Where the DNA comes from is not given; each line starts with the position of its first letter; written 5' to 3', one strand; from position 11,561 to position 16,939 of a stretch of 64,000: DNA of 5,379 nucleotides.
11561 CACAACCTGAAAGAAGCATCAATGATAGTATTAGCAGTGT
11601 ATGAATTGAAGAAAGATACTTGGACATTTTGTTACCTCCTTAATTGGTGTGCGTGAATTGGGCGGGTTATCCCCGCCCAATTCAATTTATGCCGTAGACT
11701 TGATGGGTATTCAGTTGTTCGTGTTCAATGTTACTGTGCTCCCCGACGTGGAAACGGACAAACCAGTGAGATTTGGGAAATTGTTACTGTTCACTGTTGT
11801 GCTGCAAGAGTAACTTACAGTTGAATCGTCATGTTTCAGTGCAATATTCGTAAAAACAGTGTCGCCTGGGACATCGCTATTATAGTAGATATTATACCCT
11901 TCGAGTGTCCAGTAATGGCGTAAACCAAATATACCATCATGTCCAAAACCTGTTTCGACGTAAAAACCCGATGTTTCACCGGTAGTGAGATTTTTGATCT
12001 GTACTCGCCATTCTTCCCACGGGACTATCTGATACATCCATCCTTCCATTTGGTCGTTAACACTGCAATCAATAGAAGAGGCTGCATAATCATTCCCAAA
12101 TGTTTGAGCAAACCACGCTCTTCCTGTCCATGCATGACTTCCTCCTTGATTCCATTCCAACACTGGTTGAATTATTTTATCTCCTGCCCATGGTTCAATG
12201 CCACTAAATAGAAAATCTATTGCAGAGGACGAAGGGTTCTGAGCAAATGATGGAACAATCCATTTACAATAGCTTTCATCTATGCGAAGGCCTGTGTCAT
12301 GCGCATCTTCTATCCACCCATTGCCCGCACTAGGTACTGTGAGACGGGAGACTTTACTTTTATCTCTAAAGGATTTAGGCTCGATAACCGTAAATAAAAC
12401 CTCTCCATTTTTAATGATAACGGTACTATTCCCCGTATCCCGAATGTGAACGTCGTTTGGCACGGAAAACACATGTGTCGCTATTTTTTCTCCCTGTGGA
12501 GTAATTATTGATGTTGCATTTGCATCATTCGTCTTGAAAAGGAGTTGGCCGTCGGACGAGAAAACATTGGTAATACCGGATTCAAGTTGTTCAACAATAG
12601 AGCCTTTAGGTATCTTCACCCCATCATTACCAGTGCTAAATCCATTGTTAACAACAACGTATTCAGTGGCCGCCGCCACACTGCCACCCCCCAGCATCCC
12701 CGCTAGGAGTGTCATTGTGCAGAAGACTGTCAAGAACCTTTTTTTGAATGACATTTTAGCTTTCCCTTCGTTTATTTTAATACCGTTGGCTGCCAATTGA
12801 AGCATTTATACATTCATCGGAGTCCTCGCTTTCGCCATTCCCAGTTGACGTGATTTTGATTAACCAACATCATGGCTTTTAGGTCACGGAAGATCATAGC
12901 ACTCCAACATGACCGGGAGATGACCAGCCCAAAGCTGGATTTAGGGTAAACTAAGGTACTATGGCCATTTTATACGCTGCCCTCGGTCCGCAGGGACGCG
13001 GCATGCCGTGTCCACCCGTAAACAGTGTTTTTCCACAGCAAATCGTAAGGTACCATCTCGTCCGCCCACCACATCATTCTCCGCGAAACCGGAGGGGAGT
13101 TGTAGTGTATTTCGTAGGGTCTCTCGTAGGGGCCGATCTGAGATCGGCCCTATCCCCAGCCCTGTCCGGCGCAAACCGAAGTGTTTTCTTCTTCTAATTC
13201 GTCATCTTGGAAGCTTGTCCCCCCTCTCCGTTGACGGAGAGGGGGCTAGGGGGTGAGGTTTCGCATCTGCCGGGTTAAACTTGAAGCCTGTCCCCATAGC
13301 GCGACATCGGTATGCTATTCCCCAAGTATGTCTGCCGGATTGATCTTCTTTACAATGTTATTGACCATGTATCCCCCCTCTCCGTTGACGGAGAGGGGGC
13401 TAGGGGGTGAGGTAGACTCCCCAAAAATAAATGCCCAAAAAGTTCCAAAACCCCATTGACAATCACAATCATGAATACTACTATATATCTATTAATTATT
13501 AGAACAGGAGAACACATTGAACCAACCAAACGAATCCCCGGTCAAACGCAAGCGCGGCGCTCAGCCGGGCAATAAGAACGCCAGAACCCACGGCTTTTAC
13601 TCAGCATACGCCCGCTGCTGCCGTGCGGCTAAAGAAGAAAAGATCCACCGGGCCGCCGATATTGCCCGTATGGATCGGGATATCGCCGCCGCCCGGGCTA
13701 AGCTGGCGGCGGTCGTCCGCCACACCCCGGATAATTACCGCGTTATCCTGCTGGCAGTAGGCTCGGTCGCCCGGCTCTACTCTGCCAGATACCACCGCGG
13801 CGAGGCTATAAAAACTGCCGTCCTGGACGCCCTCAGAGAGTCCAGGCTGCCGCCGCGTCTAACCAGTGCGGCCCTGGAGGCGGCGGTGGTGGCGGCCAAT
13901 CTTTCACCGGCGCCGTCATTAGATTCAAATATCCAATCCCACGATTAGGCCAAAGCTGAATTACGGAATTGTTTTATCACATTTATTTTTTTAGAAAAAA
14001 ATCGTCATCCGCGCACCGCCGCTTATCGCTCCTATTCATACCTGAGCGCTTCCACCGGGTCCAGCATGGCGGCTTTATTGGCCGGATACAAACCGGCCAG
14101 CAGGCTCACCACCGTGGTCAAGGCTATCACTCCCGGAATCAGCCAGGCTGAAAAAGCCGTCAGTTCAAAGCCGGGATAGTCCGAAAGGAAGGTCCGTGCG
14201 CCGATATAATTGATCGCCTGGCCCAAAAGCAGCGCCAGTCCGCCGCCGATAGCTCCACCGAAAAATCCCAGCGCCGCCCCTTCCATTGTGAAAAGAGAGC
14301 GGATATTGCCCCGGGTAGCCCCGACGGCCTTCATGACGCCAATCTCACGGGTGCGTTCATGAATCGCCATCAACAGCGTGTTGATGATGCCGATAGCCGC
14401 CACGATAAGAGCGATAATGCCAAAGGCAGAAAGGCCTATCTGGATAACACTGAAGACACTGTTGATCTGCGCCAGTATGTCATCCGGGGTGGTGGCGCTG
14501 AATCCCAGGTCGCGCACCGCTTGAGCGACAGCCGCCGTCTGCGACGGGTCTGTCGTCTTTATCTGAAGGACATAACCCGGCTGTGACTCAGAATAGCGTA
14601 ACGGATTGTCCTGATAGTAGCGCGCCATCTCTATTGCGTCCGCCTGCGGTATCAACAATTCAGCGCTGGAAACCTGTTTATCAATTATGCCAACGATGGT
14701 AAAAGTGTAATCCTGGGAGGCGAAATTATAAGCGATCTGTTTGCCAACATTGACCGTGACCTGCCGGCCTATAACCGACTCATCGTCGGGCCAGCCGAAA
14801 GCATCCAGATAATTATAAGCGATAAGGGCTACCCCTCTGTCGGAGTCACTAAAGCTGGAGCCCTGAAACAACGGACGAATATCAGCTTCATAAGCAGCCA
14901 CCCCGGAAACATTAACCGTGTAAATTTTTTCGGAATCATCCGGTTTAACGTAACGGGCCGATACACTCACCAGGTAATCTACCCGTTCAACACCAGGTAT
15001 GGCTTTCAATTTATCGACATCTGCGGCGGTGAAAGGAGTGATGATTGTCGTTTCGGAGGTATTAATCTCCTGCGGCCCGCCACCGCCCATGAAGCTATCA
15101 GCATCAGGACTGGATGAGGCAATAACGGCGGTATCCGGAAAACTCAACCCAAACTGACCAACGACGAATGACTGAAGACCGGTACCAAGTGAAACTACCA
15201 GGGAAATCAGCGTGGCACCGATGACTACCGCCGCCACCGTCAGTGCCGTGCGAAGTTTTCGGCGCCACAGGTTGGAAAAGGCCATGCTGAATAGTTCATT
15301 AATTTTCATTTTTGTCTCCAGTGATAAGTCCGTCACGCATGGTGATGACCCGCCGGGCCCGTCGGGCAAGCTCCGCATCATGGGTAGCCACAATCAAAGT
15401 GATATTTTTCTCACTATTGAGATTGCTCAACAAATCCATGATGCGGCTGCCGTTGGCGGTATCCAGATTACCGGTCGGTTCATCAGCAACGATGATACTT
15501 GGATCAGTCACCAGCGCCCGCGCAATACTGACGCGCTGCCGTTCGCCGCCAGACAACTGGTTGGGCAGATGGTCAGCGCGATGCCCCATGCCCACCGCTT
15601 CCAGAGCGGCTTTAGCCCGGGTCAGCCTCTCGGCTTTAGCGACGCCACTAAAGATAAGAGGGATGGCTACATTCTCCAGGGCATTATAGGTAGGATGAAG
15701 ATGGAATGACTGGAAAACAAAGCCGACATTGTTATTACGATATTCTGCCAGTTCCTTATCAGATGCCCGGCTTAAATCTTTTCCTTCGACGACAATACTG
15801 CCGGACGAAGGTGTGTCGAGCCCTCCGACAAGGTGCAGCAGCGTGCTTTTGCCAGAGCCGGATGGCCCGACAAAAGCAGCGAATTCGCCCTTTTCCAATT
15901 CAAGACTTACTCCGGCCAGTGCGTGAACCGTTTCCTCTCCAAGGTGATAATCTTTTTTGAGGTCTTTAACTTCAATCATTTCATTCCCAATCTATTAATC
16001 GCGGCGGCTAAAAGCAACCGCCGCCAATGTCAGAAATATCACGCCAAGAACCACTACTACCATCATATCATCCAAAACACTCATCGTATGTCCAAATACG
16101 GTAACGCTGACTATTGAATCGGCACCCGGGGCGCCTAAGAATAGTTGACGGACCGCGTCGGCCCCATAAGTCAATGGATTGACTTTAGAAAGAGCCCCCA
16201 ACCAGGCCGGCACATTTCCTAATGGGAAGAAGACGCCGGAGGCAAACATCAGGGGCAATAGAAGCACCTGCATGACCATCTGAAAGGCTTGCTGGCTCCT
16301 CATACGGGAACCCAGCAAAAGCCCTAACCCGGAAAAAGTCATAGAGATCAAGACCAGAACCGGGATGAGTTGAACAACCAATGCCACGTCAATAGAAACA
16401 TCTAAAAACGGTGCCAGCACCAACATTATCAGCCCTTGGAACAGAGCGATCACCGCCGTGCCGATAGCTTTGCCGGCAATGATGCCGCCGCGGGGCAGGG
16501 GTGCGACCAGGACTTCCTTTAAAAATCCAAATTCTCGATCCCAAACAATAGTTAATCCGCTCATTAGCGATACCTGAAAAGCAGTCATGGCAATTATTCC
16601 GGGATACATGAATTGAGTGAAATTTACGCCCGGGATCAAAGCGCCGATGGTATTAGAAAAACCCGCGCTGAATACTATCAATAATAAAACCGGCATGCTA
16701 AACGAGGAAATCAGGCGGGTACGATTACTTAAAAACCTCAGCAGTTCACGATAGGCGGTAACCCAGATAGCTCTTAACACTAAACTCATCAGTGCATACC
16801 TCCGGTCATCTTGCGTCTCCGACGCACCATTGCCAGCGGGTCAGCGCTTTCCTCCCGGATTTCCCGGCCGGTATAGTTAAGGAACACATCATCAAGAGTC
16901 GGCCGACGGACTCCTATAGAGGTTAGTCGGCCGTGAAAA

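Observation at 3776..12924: Four copies of one RR-box promoter cassette link an OmpR-family two-component system to secreted and envelope proteins of unknown function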

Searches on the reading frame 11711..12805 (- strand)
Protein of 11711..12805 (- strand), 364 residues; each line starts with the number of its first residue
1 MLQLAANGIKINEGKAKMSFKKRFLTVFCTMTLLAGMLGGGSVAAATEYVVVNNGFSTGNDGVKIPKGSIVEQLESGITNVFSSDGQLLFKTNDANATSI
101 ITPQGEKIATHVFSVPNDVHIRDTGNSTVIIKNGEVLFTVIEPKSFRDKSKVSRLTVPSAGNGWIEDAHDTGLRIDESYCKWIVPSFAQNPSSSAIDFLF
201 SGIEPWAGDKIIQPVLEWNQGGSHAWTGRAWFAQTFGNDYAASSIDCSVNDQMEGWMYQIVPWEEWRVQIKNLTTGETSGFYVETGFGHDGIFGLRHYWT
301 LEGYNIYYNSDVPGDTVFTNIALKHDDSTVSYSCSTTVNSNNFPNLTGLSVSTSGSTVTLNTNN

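Call 6: search_protein_families(library=pfam, proteins=[window:11711-12805:-], max_evalue=0.1)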
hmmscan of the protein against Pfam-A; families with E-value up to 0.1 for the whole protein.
window:11711-12805:- (364 aa): 0 families

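Call 11: search_protein_families(library=ncbifam, proteins=[window:11711-12805:-], max_evalue=0.001)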
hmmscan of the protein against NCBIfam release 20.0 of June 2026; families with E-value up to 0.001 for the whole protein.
window:11711-12805:- (364 aa): 0 families

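Call 63: find_homologous_proteins(query=window:11711-12754:-, max_evalue=0.001)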
Query window:11711-12754:- (347 aa): 8 proteins with E <= 0.001 among 2453 candidates.
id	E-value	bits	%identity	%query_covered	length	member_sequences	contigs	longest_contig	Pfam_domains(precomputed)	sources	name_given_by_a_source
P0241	1.3e-234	796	100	100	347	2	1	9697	-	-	-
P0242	1.9e-43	167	36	99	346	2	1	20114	-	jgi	jgi:hypothetical protein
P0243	2.7e-31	127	33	91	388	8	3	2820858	-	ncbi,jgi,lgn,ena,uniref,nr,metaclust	ncbi:hypothetical protein [Methanoregula formicica]|uniref:Uncharacterized protein n=1 Tax=Methanore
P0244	3.0e-24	104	31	86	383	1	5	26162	-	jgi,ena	-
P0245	7.6e-22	96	29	83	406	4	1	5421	-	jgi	jgi:hypothetical protein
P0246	1.7e-19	88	28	86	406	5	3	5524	-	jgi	-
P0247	2.6e-16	78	29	87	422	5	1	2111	-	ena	-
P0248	5.7e-11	60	30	65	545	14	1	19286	PF18998.7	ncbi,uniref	ncbi:InlB B-repeat-containing protein, partial [Methanoregula sp.]|uniref:InlB B-repeat-containing p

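Call 71: predict_structure(alignment_id=A2)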
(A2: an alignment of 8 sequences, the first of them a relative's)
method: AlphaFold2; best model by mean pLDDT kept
length: 347 residues; sequences in the alignment: 8
mean_pLDDT: 65.8   pTM: 0.68
mean pLDDT of the five models: 65.8, 59.1, 58.9, 56.4, 54.2
residues with pLDDT >= 90: 9; 70-90: 174; 50-70: 75; < 50: 89
segments of 3 or more residues with pLDDT < 50: 1-44, 80-93, 128-145, 199-204, 217-219, 271-273
pLDDT, mean of each block of 10 residues (from residue 1): 29 26 27 34 56 77 82 68 40 62 80 86 67 35 50 77 82 58 69 56 54 56 72 86 81 89 77 63 73 80 89 83 74 87 85
secondary structure, 60 per line:
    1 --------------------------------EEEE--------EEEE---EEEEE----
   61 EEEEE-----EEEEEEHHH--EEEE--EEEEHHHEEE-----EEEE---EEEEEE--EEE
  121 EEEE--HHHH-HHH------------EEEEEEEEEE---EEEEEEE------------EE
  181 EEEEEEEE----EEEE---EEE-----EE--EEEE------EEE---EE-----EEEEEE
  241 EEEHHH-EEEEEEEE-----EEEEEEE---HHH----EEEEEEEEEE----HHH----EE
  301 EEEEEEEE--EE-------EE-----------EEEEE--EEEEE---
elements in order: E33-36 E45-48 E52-56 E61-65 E71-76 E82-85 E88-91 E95-97 E103-106 E110-115 E118-124 H127-130 E147-156 E160-166 E179-188 E193-196 E200-202 E212-215 E222-224 E235-243 E248-255 E261-267 E278-287 E299-308 E333-337 E340-344

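Call 74: fold_search(model_id=the predicted structure, library=pdb)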
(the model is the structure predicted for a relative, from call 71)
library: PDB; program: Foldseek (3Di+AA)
matches with E <= 10: 1605; with E <= 0.001: 51
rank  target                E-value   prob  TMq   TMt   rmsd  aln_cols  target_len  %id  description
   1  2ifw_A                3.1e-09  1.00  0.39  0.61   6.6       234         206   18  Crystal structure of scytalido-glutamic peptidase with a transition state analog inhibitor (released 2006-10-03)
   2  2ifr_A                4.9e-09  1.00  0.38  0.61   8.3       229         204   19  Crystal structure of Scytalido-glutamic peptidase with a peptide based transition state analog (released 2006-10-03)
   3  1s2b                  1.8e-08  1.00  0.38  0.62   8.1       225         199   19  Structure of SCP-B the first member of the Eqolisin family of Peptidases to have its structure determined (released 2004-04-27)
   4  8xai_B                1.4e-06  1.00  0.37  0.58   5.3       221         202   13  Crystal structure of Protease CPAVM1 in Bacillus subtilis LjM2 (released 2024-06-19)
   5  4hfs_A                2.1e-06  1.00  0.38  0.60   5.8       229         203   15  Crystal structure of an uncharacterized protein (yncM) from Bacillus subtilis subsp. subtilis str. 168 at 1.55 A resol (released 2012-12-05)
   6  8xai_D                2.8e-06  1.00  0.36  0.58   6.5       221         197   12  Crystal structure of Protease CPAVM1 in Bacillus subtilis LjM2 (released 2024-06-19)
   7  8xai_A                3.3e-06  1.00  0.37  0.58   5.8       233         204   12  Crystal structure of Protease CPAVM1 in Bacillus subtilis LjM2 (released 2024-06-19)
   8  8pn5_E                7.2e-05  1.00  0.34  0.34   6.4       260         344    7  Crystal structure of the HC7-Glu200Ala mutant complexed to a triglycopeptide (released 2024-03-06)
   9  6w4q_D                9.6e-05  0.99  0.25  0.13  15.7       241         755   12  Crystal structure of full-length tailspike protein 2 (TSP2, ORF211) ) from Escherichia coli O157:H7 bacteriophage CAB1 (released 2021-01-20)
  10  6w4q_C                1.1e-04  0.99  0.24  0.13  15.8       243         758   10  Crystal structure of full-length tailspike protein 2 (TSP2, ORF211) ) from Escherichia coli O157:H7 bacteriophage CAB1 (released 2021-01-20)
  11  5ly8                  1.2e-04  1.00  0.27  0.38   5.9       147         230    5  Structure of the CBM2 module of Lactobacillus casei BL23 phage J-1 evolved Dit. (released 2017-03-22)
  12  8pn5_D                1.4e-04  1.00  0.32  0.32   6.2       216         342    8  Crystal structure of the HC7-Glu200Ala mutant complexed to a triglycopeptide (released 2024-03-06)
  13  6w4q_A                1.4e-04  0.98  0.25  0.13  16.6       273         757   11  Crystal structure of full-length tailspike protein 2 (TSP2, ORF211) ) from Escherichia coli O157:H7 bacteriophage CAB1 (released 2021-01-20)
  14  5w6p_D                1.8e-04  0.99  0.24  0.14  15.7       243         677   10  Crystal structure of Bacteriophage CBA120 tailspike protein 2 enzymatically active domain (TSP2dN, orf211) (released 2018-10-24)
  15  7zva_A                1.9e-04  1.00  0.42  0.43   5.6       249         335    8  Crystal Structure of the native zymogen form of the glutamic-class prolyl-endopeptidase neprosin at 1.80 A resolution. (released 2022-08-10)
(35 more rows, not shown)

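Call 78: search_solved_structures(query=A2, max_evalue=10, show_alignments=3)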
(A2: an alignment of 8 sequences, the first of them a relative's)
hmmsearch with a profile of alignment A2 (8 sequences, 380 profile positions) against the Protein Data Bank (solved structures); distinct sequences matched with E-value up to 10: 1.
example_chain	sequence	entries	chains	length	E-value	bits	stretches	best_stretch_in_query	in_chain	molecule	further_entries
2go5_4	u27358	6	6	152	0.52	12.5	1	56-142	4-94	ribosomal protein L23 | 60S RIBOSOMAL PROTEIN L23 | 60S ribosomal protein uL23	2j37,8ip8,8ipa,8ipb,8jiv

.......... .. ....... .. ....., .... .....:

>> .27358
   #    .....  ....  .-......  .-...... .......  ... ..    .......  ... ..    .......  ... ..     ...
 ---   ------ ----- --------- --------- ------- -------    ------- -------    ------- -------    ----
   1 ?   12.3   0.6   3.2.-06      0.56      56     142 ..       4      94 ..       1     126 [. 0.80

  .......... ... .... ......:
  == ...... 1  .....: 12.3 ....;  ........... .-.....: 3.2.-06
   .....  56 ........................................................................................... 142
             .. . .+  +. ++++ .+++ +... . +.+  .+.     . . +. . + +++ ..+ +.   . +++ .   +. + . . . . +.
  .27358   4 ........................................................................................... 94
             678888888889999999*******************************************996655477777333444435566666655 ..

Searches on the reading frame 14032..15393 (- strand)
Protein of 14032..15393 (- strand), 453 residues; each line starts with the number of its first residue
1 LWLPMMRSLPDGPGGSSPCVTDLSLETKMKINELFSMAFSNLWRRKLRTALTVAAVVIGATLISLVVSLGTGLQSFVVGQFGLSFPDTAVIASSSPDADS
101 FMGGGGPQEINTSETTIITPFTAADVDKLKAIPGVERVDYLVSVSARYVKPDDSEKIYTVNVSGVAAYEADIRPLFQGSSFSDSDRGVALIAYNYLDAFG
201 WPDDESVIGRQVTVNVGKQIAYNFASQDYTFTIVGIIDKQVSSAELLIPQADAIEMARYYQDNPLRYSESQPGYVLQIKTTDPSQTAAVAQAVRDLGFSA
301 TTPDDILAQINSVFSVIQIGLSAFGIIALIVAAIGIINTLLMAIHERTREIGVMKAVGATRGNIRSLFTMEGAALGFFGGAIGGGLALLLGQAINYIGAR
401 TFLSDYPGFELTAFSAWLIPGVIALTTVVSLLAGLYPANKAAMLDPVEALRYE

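Call 7: search_protein_families(library=pfam, proteins=[window:14032-15393:-], max_evalue=0.01)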
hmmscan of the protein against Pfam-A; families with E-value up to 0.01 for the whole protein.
window:14032-15393:- (453 aa): 2 families
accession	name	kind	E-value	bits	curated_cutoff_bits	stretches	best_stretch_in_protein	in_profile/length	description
PF12704.14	MacB_PCD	-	9.6e-22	78.7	27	1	49-295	1-206/207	MacB-like periplasmic core domain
PF02687.27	FtsX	-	8.1e-20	71.5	25.5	1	323-442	2-116/120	FtsX-like permease C-terminal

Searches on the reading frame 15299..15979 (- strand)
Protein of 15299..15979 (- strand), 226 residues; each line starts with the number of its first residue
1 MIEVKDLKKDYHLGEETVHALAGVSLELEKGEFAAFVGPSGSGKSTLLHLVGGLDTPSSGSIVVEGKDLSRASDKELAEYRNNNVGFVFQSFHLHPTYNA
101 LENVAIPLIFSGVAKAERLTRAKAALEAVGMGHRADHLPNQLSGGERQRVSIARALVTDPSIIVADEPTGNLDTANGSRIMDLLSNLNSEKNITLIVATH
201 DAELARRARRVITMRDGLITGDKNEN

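Call 7: search_protein_families(library=pfam, proteins=[window:15299-15979:-], max_evalue=0.01)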
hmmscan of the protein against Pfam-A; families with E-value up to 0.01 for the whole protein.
window:15299-15979:- (226 aa): 6 families
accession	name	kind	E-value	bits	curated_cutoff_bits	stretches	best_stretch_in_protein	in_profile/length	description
PF00005.33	ABC_tran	-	2.2e-35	122.7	25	1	22-169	2-136/137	ABC transporter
PF13304.12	AAA_21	-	4.8e-08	33.8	27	1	129-204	225-302/304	AAA domain, putative AbiEii toxin, Type IV TA system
PF02463.25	SMC_N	-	1.7e-07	31.4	40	1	139-214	134-211/220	RecF/RecN/SMC N terminal domain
PF13555.12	AAA_29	-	0.00063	19.9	27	1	24-48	15-39/61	P-loop containing region of AAA domain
PF03193.22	RsgA_GTPase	-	0.004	17.4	30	1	20-51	96-126/174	RsgA GTPase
PF25199.1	nSTAND_NTPase5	-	0.0093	16.2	34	0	27-49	37-59/145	Novel STAND NTPase 5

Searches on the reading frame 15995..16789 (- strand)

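Call 7: search_protein_families(library=pfam, proteins=[window:15995-16789:-], max_evalue=0.01)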
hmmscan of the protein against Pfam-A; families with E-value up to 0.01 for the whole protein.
window:15995-16789:- (264 aa): 3 families
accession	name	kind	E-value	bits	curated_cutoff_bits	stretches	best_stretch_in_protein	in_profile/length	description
PF01061.29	ABC2_membrane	-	5.8e-35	121.2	26.9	1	7-217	2-210/211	ABC-2 type transporter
PF12698.13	ABC2_membrane_3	-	5.6e-18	65.6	31.6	1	56-257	159-346/347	ABC-2 family transporter protein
PF12679.13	ABC2_membrane_2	-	6.8e-05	22.7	27.2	1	65-264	77-282/283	ABC-2 family transporter protein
